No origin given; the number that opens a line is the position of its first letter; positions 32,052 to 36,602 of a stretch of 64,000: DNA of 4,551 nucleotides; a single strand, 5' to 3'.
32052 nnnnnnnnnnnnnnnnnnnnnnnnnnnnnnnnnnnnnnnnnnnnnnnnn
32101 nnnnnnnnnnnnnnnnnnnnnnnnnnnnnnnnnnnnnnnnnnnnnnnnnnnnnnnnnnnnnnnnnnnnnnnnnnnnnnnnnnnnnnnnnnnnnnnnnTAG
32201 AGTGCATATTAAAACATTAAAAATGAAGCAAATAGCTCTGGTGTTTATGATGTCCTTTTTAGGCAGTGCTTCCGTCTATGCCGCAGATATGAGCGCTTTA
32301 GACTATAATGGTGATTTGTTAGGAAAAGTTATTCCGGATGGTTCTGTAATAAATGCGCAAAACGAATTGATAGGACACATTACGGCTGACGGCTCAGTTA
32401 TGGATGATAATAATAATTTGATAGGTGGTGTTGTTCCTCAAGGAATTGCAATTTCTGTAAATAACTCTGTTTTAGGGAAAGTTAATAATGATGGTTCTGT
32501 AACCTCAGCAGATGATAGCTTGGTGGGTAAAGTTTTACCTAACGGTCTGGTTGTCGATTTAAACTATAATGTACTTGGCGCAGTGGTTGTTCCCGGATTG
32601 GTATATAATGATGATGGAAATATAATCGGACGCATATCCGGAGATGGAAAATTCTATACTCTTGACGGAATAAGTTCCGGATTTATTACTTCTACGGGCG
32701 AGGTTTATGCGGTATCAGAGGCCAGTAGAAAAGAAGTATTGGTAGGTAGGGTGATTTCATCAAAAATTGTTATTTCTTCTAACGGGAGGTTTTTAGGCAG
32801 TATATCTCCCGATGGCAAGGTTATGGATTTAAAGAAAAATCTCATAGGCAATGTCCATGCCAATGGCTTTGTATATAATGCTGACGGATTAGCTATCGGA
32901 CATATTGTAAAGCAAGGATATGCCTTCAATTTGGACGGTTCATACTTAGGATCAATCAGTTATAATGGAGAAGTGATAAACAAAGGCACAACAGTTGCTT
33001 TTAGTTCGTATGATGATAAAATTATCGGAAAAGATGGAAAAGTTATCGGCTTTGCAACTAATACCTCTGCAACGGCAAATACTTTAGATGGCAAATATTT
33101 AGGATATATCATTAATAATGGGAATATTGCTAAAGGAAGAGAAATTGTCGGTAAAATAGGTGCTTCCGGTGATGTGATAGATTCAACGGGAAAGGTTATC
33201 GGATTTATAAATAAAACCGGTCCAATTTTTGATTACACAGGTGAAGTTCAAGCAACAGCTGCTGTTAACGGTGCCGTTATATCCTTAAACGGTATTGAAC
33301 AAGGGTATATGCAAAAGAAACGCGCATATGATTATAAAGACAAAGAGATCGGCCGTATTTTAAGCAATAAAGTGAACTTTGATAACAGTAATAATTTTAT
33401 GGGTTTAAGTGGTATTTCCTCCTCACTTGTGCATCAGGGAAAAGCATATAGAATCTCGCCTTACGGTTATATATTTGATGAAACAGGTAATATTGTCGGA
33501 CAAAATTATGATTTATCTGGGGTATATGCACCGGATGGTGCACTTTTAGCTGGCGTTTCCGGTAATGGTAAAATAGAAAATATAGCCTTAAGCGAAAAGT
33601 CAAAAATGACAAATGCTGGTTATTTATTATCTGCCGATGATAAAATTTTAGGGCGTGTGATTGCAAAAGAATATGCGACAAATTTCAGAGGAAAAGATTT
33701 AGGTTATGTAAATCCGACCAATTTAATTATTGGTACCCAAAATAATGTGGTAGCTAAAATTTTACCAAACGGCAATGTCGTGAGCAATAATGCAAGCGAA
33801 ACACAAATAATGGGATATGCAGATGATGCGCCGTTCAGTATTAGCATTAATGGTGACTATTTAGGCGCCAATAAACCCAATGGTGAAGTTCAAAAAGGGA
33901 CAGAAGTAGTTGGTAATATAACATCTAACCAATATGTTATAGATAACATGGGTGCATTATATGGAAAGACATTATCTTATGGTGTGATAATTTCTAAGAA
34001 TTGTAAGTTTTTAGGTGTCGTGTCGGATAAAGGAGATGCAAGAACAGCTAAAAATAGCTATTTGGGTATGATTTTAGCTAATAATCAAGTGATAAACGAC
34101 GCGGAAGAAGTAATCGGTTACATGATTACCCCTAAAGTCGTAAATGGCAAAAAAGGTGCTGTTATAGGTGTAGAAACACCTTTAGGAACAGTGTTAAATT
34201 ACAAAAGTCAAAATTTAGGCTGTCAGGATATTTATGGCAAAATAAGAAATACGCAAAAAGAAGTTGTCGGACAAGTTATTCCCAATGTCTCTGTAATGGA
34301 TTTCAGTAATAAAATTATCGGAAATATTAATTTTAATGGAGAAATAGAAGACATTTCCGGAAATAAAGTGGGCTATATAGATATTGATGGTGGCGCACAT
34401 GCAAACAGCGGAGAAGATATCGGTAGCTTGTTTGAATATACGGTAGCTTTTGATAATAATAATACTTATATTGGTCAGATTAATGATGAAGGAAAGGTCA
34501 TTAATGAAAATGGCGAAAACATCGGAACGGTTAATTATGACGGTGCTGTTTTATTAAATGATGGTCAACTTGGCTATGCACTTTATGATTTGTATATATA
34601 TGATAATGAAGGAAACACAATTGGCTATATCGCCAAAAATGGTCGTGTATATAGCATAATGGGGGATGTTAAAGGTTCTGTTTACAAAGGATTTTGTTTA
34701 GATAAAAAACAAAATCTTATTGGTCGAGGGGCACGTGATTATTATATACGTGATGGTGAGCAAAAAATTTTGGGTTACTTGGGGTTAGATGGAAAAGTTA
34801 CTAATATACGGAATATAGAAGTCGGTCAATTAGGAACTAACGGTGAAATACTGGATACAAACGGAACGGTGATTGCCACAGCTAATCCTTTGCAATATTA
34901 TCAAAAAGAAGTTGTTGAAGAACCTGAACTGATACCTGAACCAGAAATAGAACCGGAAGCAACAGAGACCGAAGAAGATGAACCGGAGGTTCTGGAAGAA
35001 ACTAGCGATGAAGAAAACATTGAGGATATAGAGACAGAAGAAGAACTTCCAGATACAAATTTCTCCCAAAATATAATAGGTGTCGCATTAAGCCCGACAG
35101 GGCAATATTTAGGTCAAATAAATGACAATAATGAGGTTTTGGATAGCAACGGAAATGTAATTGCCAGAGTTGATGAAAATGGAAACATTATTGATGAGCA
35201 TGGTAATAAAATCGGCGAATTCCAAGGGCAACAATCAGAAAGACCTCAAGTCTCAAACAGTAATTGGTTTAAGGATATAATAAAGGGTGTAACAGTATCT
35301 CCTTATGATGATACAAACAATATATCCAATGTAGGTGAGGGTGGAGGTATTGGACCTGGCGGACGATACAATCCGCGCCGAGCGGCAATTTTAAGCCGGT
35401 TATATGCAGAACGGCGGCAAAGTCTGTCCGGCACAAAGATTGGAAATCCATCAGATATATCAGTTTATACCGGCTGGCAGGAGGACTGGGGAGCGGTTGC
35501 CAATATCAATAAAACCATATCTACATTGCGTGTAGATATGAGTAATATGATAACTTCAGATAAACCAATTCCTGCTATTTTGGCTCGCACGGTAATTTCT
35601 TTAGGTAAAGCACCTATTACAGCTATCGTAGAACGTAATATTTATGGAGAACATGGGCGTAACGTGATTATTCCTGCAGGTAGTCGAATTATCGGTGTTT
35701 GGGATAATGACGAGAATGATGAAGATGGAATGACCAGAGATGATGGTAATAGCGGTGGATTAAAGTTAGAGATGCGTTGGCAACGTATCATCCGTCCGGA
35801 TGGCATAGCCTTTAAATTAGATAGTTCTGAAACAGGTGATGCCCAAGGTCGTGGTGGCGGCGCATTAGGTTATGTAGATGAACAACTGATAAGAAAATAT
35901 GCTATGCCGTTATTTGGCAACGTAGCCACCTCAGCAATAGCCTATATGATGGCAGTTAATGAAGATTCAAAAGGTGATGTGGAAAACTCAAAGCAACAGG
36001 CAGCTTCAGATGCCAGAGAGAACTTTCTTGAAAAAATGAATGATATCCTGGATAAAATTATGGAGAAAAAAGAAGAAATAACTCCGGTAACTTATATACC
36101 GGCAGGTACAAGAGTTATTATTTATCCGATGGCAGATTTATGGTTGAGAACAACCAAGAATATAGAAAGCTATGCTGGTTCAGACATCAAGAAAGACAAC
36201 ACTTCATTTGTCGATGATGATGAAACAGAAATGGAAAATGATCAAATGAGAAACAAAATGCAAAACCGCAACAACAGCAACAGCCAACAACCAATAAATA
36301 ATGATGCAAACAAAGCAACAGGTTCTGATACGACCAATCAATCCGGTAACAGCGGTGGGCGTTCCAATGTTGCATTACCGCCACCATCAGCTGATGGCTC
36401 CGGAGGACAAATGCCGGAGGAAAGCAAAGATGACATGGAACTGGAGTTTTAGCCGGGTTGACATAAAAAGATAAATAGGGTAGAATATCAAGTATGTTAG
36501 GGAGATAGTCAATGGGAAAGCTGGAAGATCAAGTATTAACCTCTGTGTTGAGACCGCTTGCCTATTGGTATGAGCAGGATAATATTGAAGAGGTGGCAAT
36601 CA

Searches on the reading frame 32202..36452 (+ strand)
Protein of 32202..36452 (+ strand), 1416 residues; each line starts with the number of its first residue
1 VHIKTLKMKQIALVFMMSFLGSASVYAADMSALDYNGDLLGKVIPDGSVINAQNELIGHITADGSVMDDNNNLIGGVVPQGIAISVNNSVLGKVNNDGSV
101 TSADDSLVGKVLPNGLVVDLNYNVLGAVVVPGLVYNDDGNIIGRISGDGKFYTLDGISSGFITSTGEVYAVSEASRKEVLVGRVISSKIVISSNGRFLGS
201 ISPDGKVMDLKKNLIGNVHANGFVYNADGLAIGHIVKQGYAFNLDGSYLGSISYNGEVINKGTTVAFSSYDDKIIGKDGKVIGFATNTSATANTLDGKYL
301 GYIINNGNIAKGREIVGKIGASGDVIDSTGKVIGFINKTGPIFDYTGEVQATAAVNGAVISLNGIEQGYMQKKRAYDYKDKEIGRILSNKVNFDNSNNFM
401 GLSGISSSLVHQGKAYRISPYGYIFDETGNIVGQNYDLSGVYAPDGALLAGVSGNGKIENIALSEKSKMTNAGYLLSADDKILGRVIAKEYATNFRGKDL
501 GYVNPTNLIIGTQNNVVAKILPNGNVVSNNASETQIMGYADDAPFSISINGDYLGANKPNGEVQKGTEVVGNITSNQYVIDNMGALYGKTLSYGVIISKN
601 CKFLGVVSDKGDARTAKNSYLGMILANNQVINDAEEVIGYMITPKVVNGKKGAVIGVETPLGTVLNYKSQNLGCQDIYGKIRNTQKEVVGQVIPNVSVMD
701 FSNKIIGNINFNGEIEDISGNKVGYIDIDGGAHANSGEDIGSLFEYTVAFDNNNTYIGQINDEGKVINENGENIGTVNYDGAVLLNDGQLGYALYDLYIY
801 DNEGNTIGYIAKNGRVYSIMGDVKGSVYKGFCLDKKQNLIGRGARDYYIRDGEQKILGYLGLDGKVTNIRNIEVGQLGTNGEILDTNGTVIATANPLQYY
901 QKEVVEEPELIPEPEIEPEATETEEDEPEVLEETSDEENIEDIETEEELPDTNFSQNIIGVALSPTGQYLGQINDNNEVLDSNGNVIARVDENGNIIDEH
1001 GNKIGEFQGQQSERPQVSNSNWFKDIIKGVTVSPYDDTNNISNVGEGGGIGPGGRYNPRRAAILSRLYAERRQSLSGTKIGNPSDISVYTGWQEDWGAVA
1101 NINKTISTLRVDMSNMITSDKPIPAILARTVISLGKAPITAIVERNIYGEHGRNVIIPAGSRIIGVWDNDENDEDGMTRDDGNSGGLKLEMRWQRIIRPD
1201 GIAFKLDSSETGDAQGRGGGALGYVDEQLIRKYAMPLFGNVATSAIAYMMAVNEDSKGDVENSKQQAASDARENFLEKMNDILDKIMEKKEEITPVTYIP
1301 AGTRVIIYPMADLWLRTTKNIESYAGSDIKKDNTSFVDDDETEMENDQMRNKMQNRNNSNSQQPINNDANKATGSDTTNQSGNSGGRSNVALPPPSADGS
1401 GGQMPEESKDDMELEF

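Call 8: search_protein_families(library=pfam, proteins=[window:32202-36452:+], max_evalue=0.01)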
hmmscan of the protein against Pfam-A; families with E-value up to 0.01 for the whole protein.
window:32202-36452:+ (1416 aa): 4 families
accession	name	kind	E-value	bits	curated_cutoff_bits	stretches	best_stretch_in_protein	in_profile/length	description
PF21785.3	Bflower_2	-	4.2e-50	168.7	38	8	181-261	12-88/112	5-fold beta-flower protein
PF03743.19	TrbI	-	6.1e-27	95.1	35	1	1117-1315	2-188/188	Bacterial conjugation TrbI-like protein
PF21784.3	Bflower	-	2.1e-16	60.8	25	1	792-841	13-61/116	4-fold beta flower protein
PF12396.14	DUF3659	-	6.9e-13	48.7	24.8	0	989-1006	37-54/61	Protein of unknown function (DUF3659)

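Call 26: find_homologous_proteins(query=window:32202-36452:+, max_evalue=0.00001)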
Query window:32202-36452:+ (1416 aa): 961 proteins with E <= 0.00001 among 8000 candidates; the best 120 are listed.
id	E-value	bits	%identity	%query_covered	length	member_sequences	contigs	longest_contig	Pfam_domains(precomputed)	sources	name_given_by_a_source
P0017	0.0e+0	3121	100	100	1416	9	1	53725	PF21784.4,PF12396.15,PF03743.20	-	-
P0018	0.0e+0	2589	82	99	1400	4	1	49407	PF21784.4,PF12396.15,PF21785.4,PF03743.20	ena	-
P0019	0.0e+0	2551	80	99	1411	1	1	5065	PF21784.4,PF12396.15,PF21785.4,PF03743.20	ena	-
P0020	0.0e+0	2551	80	100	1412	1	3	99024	PF21784.4,PF12396.15,PF03743.20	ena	-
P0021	0.0e+0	2210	70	99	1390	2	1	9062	PF21784.4,PF12396.15,PF03743.20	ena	-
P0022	0.0e+0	2146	68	98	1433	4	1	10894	PF21784.4,PF12396.15,PF03743.20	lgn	-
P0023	0.0e+0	2139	66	100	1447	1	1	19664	PF21784.4,PF12396.15,PF03743.20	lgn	-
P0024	0.0e+0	1840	59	99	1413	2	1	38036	PF21784.4,PF12396.15,PF21785.4,PF03743.20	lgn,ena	-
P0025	0.0e+0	1823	59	99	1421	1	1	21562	PF21784.4,PF12396.15,PF21785.4,PF03743.20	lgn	-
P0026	0.0e+0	1750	57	99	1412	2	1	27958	PF21784.4,PF12396.15,PF03743.20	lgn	-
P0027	0.0e+0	1749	59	95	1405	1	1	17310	PF21784.4,PF12396.15,PF21785.4,PF03743.20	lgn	-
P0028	0.0e+0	1746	57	99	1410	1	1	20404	PF21784.4,PF12396.15,PF21785.4,PF03743.20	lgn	-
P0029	0.0e+0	1744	57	99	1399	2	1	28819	PF21784.4,PF12396.15,PF21785.4,PF03743.20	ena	-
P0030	0.0e+0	1742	56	99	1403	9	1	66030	PF21784.4,PF12396.15,PF21785.4,PF03743.20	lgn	-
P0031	0.0e+0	1723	56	100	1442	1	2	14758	PF21784.4,PF12396.15,PF21785.4,PF03743.20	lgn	-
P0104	0.0e+0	1014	38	71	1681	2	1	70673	PF21784.4,PF05593.20,PF12396.15,PF21785.4,PF03743.20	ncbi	-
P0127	2.0e-295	1001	33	95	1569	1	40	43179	PF21784.4,PF12396.15,PF21785.4,PF03743.20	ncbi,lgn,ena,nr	ncbi:MAG: hypothetical protein EGQ57_06065 [Alphaproteobacteria bacterium]|nr:hypothetical protein [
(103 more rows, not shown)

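Call 28: find_encoding_contigs(protein=P0127, flank=10000, max_places=2)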
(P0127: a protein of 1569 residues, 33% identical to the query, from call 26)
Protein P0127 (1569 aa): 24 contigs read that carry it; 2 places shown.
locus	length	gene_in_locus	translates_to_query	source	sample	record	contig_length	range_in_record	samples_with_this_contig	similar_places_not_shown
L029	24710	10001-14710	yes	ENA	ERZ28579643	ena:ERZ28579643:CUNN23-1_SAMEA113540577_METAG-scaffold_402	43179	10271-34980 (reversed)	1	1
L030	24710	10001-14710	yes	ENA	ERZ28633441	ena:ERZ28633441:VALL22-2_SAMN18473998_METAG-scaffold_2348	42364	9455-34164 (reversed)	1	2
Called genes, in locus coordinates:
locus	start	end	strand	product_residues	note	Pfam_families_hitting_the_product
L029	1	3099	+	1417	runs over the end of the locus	-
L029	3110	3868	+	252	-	PF04335:VirB8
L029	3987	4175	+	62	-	-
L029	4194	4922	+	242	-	PF04335:VirB8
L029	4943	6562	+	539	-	PF03524:CagX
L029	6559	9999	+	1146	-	-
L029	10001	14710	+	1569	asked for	PF12396:DUF3659 (faint), PF21784:Bflower (faint), PF21785:Bflower_2, PF03743:TrbI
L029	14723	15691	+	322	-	PF00437:T2SSE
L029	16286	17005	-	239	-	-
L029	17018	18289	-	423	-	-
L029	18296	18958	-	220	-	-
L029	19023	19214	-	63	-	-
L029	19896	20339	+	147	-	-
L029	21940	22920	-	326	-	PF01381:HTH_3, PF04545:Sigma70_r4 (faint), PF12844:HTH_19 (weak), PF13443:HTH_26 (faint), PF13560:HTH_31, PF01381:HTH_3, PF13560:HTH_31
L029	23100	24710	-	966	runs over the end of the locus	PF01551:Peptidase_M23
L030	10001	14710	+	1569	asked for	PF12396:DUF3659 (faint), PF21784:Bflower (faint), PF21785:Bflower_2, PF03743:TrbI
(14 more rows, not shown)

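Call 29: find_encoding_contigs(protein=P0104, flank=10000, max_places=2)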
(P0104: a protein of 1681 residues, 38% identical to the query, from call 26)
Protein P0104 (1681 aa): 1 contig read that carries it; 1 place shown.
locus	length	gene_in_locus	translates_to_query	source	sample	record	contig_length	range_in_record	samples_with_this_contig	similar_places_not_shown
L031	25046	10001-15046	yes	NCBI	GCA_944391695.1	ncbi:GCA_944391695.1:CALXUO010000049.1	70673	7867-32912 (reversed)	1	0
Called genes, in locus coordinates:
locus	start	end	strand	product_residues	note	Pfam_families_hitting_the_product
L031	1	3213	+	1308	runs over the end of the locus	-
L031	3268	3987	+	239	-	PF04335:VirB8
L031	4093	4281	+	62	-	-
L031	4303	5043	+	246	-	PF04335:VirB8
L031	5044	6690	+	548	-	PF03524:CagX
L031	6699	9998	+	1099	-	-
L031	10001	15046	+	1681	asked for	PF12396:DUF3659 (faint), PF05593:RHS_repeat (faint), PF21785:Bflower_2 (weak), PF21784:Bflower, PF21785:Bflower_2, PF21784:Bflower, PF03743:TrbI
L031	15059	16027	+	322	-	PF00437:T2SSE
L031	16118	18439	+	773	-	-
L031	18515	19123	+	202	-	-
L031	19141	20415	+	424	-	-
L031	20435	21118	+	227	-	-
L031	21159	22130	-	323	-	PF01381:HTH_3, PF04545:Sigma70_r4 (faint), PF12844:HTH_19 (weak), PF13443:HTH_26 (faint), PF13560:HTH_31, PF12844:HTH_19 (weak), PF13560:HTH_31, PF01381:HTH_3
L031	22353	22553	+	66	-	-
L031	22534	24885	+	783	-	-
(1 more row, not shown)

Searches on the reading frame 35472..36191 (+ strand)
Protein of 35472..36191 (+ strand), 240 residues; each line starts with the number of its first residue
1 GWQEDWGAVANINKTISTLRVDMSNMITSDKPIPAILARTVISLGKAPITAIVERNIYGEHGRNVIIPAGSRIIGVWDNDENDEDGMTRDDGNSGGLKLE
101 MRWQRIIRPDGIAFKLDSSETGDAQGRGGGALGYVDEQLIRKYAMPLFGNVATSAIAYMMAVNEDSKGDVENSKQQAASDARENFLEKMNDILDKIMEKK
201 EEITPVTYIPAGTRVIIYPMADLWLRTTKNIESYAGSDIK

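Call 91: search_dna_similar(query=window:35472-36191:+, collection=plasmids, mode=protein, max_rows=12, rows=spread)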
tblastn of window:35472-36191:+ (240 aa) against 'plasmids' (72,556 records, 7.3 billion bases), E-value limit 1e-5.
Records with a match: 306; places in all: 309; records where one place covers at least 80% of the query: 248.
Best place of each record, by identity: <60% 306.
By first word of the organism name: Xanthomonas 70; Acinetobacter 52; Sinorhizobium 35; Campylobacter 33; Rhizobium 19; Agrobacterium 17; Mesorhizobium 14; Helicobacter 7; Brucella 6; Pandoraea 5; and 33 more.
By predicted mobility (MOB-suite, as given by PLSDB): conjugative 228; non-mobilizable 68; mobilizable 10.
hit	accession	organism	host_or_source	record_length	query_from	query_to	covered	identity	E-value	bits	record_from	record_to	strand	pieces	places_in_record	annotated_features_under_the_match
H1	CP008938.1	Candidatus Paracaedimonas acanthamoebae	Acanthamoeba polyphaga HN-3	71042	10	237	95%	32.3%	1e-17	88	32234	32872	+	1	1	hypothetical protein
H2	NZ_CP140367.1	Campylobacter jejuni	human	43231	16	232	90%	28.6%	1e-16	86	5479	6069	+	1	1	DNA type IV secretion system protein ComB10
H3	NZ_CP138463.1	Acinetobacter indicus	sludge,cell culture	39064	26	230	85%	27.7%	2e-9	64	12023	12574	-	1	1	TrbI/VirB10 family protein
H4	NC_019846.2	Sinorhizobium meliloti GR4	-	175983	20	223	85%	26.8%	2e-11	71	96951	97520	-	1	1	virB10: type IV secretion system protein VirB10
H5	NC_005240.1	Xanthomonas citri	-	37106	35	223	79%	28.4%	5e-8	61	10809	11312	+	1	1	TrbI/VirB10 family protein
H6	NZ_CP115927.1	Agrobacterium tumefaciens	Chrysanthemum,cell culture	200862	20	223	85%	25.5%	4e-13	76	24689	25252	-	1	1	virB10: type IV secretion system protein VirB10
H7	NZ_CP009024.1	Xanthomonas citri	Citrus sinensis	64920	27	223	82%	25.9%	2e-8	62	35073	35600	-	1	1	TrbI/VirB10 family protein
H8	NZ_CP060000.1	Xanthomonas citri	Citrus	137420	27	223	82%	25.9%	2e-8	62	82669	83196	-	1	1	TrbI/VirB10 family protein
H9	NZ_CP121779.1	Acinetobacter johnsonii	Sputum,patient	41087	17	230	89%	23.4%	3e-7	58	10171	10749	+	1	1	TrbI/VirB10 family protein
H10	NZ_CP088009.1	Rhizobium sp. T136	Melilotus albus,Cell culture,root nodule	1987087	23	223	84%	24.8%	1e-7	59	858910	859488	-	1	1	none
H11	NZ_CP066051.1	Brucella anthropi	-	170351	33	223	80%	24.5%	2e-8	61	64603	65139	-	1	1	virB10: type IV secretion system protein VirB10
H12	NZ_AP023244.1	Mesorhizobium sp. 113-3-3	Lotus japonicus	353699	49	223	73%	21.0%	8e-6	54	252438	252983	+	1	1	virB10: type IV secretion system protein VirB10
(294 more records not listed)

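Call 92: get_annotated_region(hit=H1, flank=7000)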
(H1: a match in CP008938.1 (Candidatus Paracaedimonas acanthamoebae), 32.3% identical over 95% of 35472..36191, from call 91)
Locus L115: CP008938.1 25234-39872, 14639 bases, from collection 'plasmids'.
description: Candidatus Caedibacter acanthamoebae plasmid Plasmid_00002, complete sequence
organism: Candidatus Paracaedimonas acanthamoebae (NCBI taxid 244581)
taxonomy: Bacteria; Pseudomonadota; Alphaproteobacteria; Holosporales; Caedimonadaceae; Candidatus Paracaedimonas; Candidatus Paracaedimonas acanthamoebae
host: -; source: Acanthamoeba polyphaga HN-3; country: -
typing (MOB-suite, as given by PLSDB): mobilizable; replicon rep_cluster_1687; relaxase MOBQ
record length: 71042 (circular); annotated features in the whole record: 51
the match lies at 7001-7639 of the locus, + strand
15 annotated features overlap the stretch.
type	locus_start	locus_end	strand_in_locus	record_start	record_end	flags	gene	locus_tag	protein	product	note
CDS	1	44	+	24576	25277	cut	-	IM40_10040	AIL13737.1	hypothetical protein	-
CDS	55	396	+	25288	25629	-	-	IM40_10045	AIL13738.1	hypothetical protein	-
CDS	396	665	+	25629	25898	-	-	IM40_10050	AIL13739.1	hypothetical protein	-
CDS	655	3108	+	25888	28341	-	-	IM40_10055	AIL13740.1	hypothetical protein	-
CDS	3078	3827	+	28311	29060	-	-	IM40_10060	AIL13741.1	hypothetical protein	-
CDS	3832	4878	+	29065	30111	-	-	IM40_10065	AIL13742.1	hypothetical protein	-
CDS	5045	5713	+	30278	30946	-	-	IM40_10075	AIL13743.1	hypothetical protein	-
CDS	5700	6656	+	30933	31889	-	-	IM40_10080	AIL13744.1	hypothetical protein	-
CDS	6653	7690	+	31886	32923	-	-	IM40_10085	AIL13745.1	hypothetical protein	-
CDS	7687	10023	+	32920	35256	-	-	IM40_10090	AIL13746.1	hypothetical protein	-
CDS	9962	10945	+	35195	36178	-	-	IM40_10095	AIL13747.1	hypothetical protein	-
CDS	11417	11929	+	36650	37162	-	-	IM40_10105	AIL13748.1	hypothetical protein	-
CDS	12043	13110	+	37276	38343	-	-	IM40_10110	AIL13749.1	hypothetical protein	-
CDS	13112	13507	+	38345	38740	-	-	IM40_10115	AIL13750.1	hypothetical protein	-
CDS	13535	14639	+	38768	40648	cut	-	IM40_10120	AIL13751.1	hypothetical protein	-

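Call 93: get_annotated_region(hit=H6, flank=2500)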
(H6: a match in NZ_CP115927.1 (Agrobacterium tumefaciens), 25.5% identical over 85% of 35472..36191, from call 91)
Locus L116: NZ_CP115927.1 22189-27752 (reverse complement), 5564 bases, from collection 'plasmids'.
description: Agrobacterium tumefaciens strain K224 plasmid pAtK224b, complete sequence
organism: Agrobacterium tumefaciens (NCBI taxid 358)
taxonomy: Bacteria; Pseudomonadota; Alphaproteobacteria; Hyphomicrobiales; Rhizobiaceae; Agrobacterium; Agrobacterium tumefaciens
host: -; source: Chrysanthemum,cell culture; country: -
typing (MOB-suite, as given by PLSDB): non-mobilizable; replicon rep_cluster_440; mating-pair formation MPF_T
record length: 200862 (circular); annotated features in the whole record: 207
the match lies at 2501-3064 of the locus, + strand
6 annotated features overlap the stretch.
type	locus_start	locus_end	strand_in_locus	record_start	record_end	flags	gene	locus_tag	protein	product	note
CDS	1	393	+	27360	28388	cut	-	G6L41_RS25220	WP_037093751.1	type IV secretion system protein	-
CDS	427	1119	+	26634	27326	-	-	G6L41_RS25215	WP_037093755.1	type IV secretion system protein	-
CDS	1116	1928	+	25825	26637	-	virB9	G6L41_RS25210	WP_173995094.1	P-type conjugative transfer protein VirB9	-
CDS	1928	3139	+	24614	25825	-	virB10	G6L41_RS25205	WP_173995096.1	type IV secretion system protein VirB10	-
CDS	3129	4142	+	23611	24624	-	virB11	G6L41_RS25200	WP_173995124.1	P-type DNA transfer ATPase VirB11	GO:0044097 - secretion by the type IV secretion system [Evidence IEA]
CDS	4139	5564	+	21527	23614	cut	-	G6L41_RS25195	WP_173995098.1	type IV secretory system conjugative DNA transfer family protein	-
